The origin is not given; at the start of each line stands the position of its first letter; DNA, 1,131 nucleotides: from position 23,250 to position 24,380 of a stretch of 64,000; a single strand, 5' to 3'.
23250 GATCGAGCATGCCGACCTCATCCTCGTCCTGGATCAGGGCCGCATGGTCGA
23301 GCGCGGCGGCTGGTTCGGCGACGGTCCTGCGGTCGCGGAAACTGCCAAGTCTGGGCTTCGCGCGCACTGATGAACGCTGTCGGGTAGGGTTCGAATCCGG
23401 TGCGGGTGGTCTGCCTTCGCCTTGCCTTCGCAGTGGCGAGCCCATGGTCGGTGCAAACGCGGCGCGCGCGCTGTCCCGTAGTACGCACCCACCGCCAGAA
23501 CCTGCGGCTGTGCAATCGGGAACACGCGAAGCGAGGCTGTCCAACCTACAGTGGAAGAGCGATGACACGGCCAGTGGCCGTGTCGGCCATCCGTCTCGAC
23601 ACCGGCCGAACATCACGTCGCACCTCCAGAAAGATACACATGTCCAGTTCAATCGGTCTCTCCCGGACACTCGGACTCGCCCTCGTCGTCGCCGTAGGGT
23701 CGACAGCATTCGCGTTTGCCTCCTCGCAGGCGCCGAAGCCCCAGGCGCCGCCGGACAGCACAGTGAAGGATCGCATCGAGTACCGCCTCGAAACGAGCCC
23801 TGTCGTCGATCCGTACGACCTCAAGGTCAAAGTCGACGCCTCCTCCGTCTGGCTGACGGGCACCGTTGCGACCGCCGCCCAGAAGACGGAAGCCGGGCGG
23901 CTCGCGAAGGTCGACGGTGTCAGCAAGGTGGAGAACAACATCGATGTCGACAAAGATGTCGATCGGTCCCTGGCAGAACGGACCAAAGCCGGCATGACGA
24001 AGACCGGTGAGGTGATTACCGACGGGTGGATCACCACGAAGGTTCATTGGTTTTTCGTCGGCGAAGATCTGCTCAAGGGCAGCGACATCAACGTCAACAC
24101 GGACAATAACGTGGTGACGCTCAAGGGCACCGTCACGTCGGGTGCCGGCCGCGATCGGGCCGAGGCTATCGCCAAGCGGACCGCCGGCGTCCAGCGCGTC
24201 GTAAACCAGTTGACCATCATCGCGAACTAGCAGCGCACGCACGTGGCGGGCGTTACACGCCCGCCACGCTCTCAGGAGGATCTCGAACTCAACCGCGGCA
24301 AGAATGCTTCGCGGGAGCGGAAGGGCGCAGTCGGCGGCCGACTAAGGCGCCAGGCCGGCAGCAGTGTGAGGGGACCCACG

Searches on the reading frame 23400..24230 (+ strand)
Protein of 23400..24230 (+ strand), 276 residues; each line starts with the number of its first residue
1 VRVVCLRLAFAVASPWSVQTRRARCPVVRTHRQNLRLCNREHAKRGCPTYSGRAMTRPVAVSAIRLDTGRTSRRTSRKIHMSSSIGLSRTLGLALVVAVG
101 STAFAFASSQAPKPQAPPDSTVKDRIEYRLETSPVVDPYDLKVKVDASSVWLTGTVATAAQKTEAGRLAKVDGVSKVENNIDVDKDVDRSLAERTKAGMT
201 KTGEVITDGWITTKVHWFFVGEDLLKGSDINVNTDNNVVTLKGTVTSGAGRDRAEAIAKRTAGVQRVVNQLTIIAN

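Call 34: search_protein_families(library=pfam, proteins=[window:23400-24230:+], max_evalue=0.001)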
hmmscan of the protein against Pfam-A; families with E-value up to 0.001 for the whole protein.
window:23400-24230:+ (276 aa): 1 family
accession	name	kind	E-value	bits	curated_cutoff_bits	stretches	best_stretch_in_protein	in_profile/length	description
PF04972.22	BON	-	3.2e-30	104.7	27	2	207-273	1-67/69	BON domain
